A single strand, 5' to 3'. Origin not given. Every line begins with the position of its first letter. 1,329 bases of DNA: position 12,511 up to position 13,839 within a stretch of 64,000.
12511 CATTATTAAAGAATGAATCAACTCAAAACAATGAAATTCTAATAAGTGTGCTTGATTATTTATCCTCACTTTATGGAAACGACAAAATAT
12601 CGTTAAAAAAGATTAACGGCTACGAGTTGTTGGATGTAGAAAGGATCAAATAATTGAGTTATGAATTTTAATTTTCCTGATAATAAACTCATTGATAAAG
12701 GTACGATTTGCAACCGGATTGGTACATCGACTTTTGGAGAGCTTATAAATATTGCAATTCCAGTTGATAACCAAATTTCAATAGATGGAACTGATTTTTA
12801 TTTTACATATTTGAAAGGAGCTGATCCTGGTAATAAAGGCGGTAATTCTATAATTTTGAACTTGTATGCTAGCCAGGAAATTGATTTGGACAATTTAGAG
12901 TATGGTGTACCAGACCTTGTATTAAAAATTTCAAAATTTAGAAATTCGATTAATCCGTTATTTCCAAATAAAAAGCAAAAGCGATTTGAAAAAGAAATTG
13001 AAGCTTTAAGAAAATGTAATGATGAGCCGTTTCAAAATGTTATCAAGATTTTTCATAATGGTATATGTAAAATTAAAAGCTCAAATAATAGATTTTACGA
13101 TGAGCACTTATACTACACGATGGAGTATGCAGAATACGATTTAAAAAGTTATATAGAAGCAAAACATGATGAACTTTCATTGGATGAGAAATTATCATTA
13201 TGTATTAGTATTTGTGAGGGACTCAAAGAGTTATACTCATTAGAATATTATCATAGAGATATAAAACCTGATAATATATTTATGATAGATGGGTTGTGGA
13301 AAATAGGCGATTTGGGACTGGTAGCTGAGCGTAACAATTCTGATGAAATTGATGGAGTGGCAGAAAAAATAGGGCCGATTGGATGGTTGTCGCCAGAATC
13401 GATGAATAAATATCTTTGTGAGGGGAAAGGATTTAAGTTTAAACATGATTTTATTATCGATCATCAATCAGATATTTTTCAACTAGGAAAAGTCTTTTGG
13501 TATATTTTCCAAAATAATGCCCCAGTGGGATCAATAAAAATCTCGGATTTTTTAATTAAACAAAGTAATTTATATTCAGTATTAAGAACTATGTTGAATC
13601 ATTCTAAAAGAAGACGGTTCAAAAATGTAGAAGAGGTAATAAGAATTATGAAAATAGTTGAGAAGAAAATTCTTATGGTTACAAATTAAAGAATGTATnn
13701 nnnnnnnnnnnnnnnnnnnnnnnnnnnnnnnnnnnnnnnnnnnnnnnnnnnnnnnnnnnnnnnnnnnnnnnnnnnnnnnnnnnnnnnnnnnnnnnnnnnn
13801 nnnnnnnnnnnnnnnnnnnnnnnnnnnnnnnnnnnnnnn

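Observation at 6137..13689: Ssp-like phosphorothioation module (DUF4007-like / large ATPase / PAPS-reductase-like) joined to a DUF262-only protein and a eukaryotic-type Ser/Thr kinase instead of a canonical SspE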

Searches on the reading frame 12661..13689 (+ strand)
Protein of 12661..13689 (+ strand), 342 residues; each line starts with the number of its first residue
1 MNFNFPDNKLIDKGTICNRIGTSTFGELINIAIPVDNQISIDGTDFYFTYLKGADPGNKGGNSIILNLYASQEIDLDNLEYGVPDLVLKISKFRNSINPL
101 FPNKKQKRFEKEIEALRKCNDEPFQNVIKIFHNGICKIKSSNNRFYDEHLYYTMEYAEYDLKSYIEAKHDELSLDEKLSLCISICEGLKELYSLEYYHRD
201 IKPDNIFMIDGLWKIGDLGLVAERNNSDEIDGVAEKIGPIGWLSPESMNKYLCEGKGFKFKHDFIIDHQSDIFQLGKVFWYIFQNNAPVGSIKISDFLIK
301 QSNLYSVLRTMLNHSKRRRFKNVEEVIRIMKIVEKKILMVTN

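Call 4: search_protein_families(library=pfam, proteins=[window:12661-13689:+], max_evalue=0.01)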
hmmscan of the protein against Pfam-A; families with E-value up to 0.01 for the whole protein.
window:12661-13689:+ (342 aa): 2 families
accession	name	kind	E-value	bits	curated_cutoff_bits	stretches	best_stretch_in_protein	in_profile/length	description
PF00069.31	Pkinase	-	1.3e-19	71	31.7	1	104-323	40-232/263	Protein kinase domain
PF07714.23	PK_Tyr_Ser-Thr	-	5e-19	69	23.1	1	104-296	43-212/258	Protein tyrosine and serine/threonine kinase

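Call 5: search_protein_families(library=padloc, proteins=[window:12661-13689:+], max_evalue=0.01)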
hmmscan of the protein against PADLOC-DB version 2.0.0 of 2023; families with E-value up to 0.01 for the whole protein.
window:12661-13689:+ (342 aa): 32 families (the best 25 are shown)
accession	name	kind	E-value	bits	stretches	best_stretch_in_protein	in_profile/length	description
PDLC04138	mad6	-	3.4e-26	90.3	1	104-298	94-265/659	mads_6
PDLC02375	Stk2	-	8.5e-19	65.7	1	107-330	165-351/500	-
PDLC04780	PDC-M71A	-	2.9e-18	64.4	1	105-285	77-246/352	-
PDLC04047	PD-T4-6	-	1.3e-17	61.9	1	104-289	53-212/327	-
PDLC04042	PD-T4-6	-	1e-16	59.5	1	104-291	51-214/292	-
PDLC04053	PD-T4-6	-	1.4e-15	55.6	1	105-282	52-204/311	-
PDLC03920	MkoA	-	1.3e-14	51.5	1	107-337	53-281/1112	-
PDLC04057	PD-T4-6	-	1.8e-14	51.6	1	125-280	60-201/443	-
PDLC04060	PD-T4-6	-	1.6e-13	48.4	1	106-288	52-208/486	-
PDLC04059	PD-T4-6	-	6.9e-13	46.5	1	106-219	50-156/433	-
PDLC04055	PD-T4-6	-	4.5e-12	43.5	1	129-296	126-281/496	-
PDLC04048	PD-T4-6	-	5.8e-12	43.6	1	114-288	53-211/354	-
PDLC04049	PD-T4-6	-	1.6e-11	41.7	1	129-210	66-149/442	-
PDLC04058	PD-T4-6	-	4.9e-11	40.3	1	107-222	55-164/460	-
PDLC04054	PD-T4-6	-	6.8e-11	40.2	1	107-293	55-217/347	-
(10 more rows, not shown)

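Call 6: search_protein_families(library=ncbifam, proteins=[window:12661-13689:+], max_evalue=0.01)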
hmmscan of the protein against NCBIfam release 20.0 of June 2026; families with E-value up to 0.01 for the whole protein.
window:12661-13689:+ (342 aa): 7 families
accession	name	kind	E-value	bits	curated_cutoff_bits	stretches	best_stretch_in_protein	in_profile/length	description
NF033483.0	PknB_PASTA_kin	equivalog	1.8e-13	50.4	450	1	106-251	51-183/563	Stk1 family PASTA domain-containing Ser/Thr kinase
NF047741.1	antiphage_MADS6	equivalog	2.6e-08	32.8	460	1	106-217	239-342/612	methylation-associated defense system protein kinase MAD6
NF009651.0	PRK13184.1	equivalog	0.00032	18.8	839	1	132-208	61-146/932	serine/threonine-protein kinase PknD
NF033442.0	BREX_PglW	equivalog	0.00062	17.6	990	1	112-209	249-346/1391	BREX system serine/threonine kinase PglW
NF043056.1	T4SS_LegK1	equivalog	0.0031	16.2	550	0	166-249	179-262/516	Dot/Icm T4SS effector kinase LegK1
NF011464.0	PRK14879.1-7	equivalog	0.0041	16.9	246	1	152-233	83-160/221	Kae1-associated kinase Bud32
NF038150.1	lanthi_synth_IV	equivalog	0.0078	14.6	650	1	167-290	290-397/851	class IV lanthionine synthetase LanL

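Call 12: find_homologous_proteins(query=window:12661-13686:+)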
Query window:12661-13686:+ (342 aa): 941 proteins with E <= 0.001 among 1991 candidates; the best 120 are listed.
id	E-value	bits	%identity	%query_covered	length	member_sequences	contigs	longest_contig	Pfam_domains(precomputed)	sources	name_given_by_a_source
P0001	2.8e-229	778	100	100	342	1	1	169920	PF07714.24,PF00069.32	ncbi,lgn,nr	ncbi:MAG TPA: protein kinase [Bacteroidia bacterium]|nr:protein kinase [Bacteroidia bacterium]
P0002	6.6e-157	540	68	99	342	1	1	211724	PF07714.24,PF00069.32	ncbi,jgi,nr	ncbi:MAG: serine/threonine protein kinase [Bacteroidota bacterium]|jgi:serine/threonine protein kina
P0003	2.9e-149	515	67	99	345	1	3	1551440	PF07714.24,PF00069.32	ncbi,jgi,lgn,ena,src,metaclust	metaclust:\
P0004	4.3e-147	508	66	99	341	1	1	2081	PF07714.24,PF00069.32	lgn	-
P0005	1.0e-143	497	63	98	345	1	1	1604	PF07714.24,PF00069.32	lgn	-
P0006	6.9e-141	487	64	99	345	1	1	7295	PF07714.24,PF00069.32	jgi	jgi:serine/threonine protein kinase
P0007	1.3e-140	486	64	99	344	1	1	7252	PF07714.24,PF00069.32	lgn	-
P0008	2.1e-140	486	64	99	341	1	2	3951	PF07714.24,PF00069.32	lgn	-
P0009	7.2e-140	484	64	99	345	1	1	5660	PF07714.24,PF00069.32,PF14531.13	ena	-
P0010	1.1e-139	483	63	99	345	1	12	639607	PF07714.24,PF00069.32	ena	-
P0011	7.9e-138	477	61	99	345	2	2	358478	PF07714.24,PF00069.32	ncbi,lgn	-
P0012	1.7e-136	473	62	99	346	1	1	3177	PF07714.24,PF00069.32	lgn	-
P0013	6.7e-136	471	61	100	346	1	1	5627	PF07714.24,PF00069.32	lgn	-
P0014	7.7e-134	464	63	99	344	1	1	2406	PF07714.24,PF00069.32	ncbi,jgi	jgi:serine/threonine protein kinase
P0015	1.0e-132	461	61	98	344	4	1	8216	PF07714.24,PF00069.32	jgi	jgi:serine/threonine protein kinase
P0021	3.8e-129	449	58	98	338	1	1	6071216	PF07714.24,PF00069.32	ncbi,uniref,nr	ncbi:protein kinase domain-containing protein [Dyadobacter sandarakinus]|uniref:Protein kinase n=1 T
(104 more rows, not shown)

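Call 14: find_related_loci(query=A1, collection=genome_contigs, flank=10000)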
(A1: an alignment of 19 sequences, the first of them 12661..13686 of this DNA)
Query A1 (342 aa) in genome_contigs; peptide patterns used: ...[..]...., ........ (x = any residue, [..] = any of these).
600 stretches matched a pattern (row limit reached: there are more); 420 encode a relative of the query (tblastn E <= 1e-3); the best 80 are kept; 80 distinct loci.
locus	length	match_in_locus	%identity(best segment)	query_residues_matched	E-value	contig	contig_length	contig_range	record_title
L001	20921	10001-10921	46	29-338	1e-82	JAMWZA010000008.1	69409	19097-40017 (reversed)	MAG: Marinoscillum sp. isolate MSM7 MSM7_8, whole genome shotgun sequence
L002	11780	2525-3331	40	37-318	1e-54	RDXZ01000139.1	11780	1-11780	MAG: Bacteroidetes bacterium isolate PH2015_09S_30_10 PH2015_09S_scaffold_342, whole genome shotgun sequence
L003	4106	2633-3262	28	61-301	3e-18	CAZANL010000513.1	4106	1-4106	MAG TPA_asm: uncultured Planctomycetota bacterium isolate SRP308112_co1_43 genome assembly, contig: NODE_45367_length_41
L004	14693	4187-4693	25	108-301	2e-15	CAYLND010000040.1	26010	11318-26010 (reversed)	MAG TPA_asm: uncultured Acidobacteriota bacterium isolate binchicken_co185_102 genome assembly, contig: NODE_2423_length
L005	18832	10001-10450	27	125-288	1e-14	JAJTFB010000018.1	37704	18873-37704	MAG: Pirellula sp. isolate 49618_E55.4 Sample_49618_scaffold_674, whole genome shotgun sequence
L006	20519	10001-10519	24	124-302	2e-14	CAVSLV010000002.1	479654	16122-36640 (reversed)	MAG: uncultured Gemmatimonadales bacterium isolate MFD04944.bin.1.208 genome assembly, contig: contig_16002, whole genom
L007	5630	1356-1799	31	151-309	3e-14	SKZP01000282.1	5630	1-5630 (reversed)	MAG: Planctomycetota bacterium isolate CSSed162cmB_336 CSSed16-2cmB-72473, whole genome shotgun sequence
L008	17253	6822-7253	28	148-299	3e-14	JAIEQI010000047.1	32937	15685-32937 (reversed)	MAG: Candidatus Obscuribacterales bacterium isolate co.spades.DASTOOL.2.5kb_125 c_000000440926, whole genome shotgun seq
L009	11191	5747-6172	29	132-288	4e-14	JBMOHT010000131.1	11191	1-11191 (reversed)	MAG: Bacteroidota bacterium isolate Deming_bin.369 contig17597, whole genome shotgun sequence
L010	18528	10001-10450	26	125-288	5e-14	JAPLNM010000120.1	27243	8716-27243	MAG: Planctomycetota bacterium isolate LacPavin_0818_WC50_MAG_55_36 LacPavin_0818_WC50_scaffold_993423, whole genome sho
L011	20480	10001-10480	28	103-288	7e-14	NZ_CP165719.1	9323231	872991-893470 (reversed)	Candidatus Uabimicrobium sp. HlEnr_7 chromosome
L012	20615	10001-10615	27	107-338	9e-14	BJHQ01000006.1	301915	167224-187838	Planctomycetota bacterium LBMAG_Planctomycetes_hypo.bin5 DNA, sequence06, whole genome shotgun sequence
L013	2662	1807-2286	26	107-288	2e-13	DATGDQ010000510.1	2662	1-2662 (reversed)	MAG TPA_asm: Gemmatimonadaceae bacterium isolate SMAG_U9678 k141_376102, whole genome shotgun sequence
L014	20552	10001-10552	26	97-288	3e-13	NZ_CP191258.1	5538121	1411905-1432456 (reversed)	Fontivita pretiosa strain B-254 chromosome, complete genome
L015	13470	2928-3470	25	167-337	4e-13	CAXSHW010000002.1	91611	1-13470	MAG: uncultured Pyrinomonadaceae bacterium isolate private_X4_metawrap_bin.3 genome assembly, contig: private_X4_metawra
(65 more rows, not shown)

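Call 15: find_encoding_contigs(protein=P0021, flank=10000, max_places=3)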
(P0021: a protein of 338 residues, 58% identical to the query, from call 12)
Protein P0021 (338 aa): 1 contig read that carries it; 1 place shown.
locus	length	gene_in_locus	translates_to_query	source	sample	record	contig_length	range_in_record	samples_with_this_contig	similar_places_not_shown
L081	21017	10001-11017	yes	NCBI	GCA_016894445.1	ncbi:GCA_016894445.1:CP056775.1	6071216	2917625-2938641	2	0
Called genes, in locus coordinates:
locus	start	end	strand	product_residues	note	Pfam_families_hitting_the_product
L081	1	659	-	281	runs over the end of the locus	PF03432:Relaxase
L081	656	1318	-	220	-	PF21983:NikA-like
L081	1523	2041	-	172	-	-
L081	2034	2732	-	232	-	-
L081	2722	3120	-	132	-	-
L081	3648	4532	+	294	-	PF13182:DUF4007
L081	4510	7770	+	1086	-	-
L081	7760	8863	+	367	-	-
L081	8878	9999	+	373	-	PF03235:GmrSD_N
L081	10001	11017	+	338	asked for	PF00069:Pkinase, PF07714:PK_Tyr_Ser-Thr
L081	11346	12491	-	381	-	PF00155:Aminotran_1_2, PF00266:Aminotran_5, PF01053:Cys_Met_Meta_PP, PF01041:DegT_DnrJ_EryC1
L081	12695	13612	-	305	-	-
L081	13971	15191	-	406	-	PF17293:Arm-DNA-bind_5, PF13102:Phage_int_SAM_5, PF00589:Phage_integrase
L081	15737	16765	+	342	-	PF01548:DEDD_Tnp_IS110, PF02371:Transposase_20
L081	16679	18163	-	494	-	PF13007:LZ_Tnp_IS66, PF13005:zf-IS66 (weak), PF03050:DDE_Tnp_IS66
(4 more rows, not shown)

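Call 16: find_encoding_contigs(protein=P0003, flank=10000, max_places=3)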
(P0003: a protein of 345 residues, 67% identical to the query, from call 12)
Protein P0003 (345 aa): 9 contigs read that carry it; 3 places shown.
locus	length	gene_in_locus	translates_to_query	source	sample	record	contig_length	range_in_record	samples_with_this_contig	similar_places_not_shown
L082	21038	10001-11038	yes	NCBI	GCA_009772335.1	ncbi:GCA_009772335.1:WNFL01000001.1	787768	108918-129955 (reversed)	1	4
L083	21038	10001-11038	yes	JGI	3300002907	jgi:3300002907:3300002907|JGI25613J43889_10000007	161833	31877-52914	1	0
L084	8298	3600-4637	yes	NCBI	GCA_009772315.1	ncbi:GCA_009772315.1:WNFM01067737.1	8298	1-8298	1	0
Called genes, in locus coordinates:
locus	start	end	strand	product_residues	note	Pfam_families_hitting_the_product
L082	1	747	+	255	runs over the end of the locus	PF09924:LPG_synthase_C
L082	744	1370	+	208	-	-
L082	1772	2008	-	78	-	-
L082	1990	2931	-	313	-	-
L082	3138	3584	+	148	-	PF18899:DUF5655 (weak)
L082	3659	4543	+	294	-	PF13182:DUF4007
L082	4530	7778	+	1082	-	PF20703:nSTAND1 (weak)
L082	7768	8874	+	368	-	PF01507:PAPS_reduct (weak)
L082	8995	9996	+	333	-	PF03235:GmrSD_N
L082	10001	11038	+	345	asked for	PF07714:PK_Tyr_Ser-Thr, PF00069:Pkinase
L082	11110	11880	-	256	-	-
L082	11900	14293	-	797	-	-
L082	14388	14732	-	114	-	-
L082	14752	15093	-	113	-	PF18315:VCH_CASS14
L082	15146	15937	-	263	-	PF02086:MethyltransfD12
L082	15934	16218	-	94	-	-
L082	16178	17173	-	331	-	PF01555:N6_N4_Mtase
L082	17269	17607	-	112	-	-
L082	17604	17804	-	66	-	-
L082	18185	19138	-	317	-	PF00589:Phage_integrase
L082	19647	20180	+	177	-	-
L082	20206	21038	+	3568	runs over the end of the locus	PF08486:SpoIID (weak), PF07705:CARDB, PF17957:Big_7 (faint), PF06832:BiPBP_C (faint), PF13895:Ig_2 (faint), PF07705:CARDB, PF18962:Por_Secre_tail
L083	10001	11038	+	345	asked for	PF07714:PK_Tyr_Ser-Thr, PF00069:Pkinase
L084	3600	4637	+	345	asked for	PF07714:PK_Tyr_Ser-Thr, PF00069:Pkinase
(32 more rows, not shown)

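Call 41: search_solved_structures(query=window:12661-13686:+, max_evalue=0.00001)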
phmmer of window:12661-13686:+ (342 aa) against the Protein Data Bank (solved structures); distinct sequences matched with E-value up to 0.00001: 307 (the best 60 are shown).
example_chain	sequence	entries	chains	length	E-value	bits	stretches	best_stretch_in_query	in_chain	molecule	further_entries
5ntt_A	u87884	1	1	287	5.2e-12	48.7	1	140-291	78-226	Dual specificity protein kinase TTK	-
5ljj_A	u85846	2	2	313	6.8e-12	48.3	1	140-291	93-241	Dual specificity protein kinase TTK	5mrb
5ap6_A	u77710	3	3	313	3.3e-11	46.1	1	140-291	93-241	DUAL SPECIFICITY PROTEIN KINASE TTK | MONOPOLAR SPINDLE KINASE 1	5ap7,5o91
6n6o_A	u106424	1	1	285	7e-11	45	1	141-291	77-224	Dual specificity protein kinase TTK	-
5eh0_A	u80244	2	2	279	8.2e-11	44.8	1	140-291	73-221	Dual specificity protein kinase TTK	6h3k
4js8_A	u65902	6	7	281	8.2e-11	44.8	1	140-291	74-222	Dual specificity protein kinase TTK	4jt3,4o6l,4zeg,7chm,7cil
7chn_A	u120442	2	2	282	8.3e-11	44.8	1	140-291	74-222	Dual specificity protein kinase TTK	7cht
4d2s_A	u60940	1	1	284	8.3e-11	44.8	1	140-291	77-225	DUAL SPECIFICITY PROTEIN KINASE TTK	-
7cja_A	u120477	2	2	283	8.4e-11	44.8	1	140-291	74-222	Dual specificity protein kinase TTK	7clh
6b4w_A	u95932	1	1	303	8.4e-11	44.8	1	141-291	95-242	Dual specificity protein kinase TTK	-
6tn9_A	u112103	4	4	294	9.3e-11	44.6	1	140-291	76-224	Dual specificity protein kinase TTK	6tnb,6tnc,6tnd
2x9e_A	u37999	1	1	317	1.1e-10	44.4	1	140-291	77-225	DUAL SPECIFICITY PROTEIN KINASE TTK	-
5n7v_A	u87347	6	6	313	1.1e-10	44.3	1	140-291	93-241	Dual specificity protein kinase TTK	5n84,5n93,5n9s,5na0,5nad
3cek_A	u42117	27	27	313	1.1e-10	44.3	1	140-291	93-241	Dual specificity protein kinase TTK | Dual specificity protein kinase TTK or monopolar spindle 1 kinase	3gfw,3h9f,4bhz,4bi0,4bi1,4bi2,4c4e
3w1f_A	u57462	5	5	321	1.2e-10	44.3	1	140-291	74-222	Dual specificity protein kinase TTK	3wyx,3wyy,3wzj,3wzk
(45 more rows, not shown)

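Call 56: search_protein_families(library=pfam, proteins=[L082:11110-11880:-], max_evalue=0.01)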
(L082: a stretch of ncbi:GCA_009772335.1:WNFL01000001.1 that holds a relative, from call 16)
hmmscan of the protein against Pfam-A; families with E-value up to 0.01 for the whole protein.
L082:11110-11880:- (256 aa): 2 families
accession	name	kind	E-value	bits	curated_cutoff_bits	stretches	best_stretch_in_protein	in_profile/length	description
PF19319.4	DUF5919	-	4.5e-05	23.7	23.5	1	176-252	76-160/161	Domain of unknown function (DUF5919)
PF03719.21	Ribosomal_S5_C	-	0.0021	17.9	21.5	1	81-111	27-56/71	Ribosomal protein S5, C-terminal domain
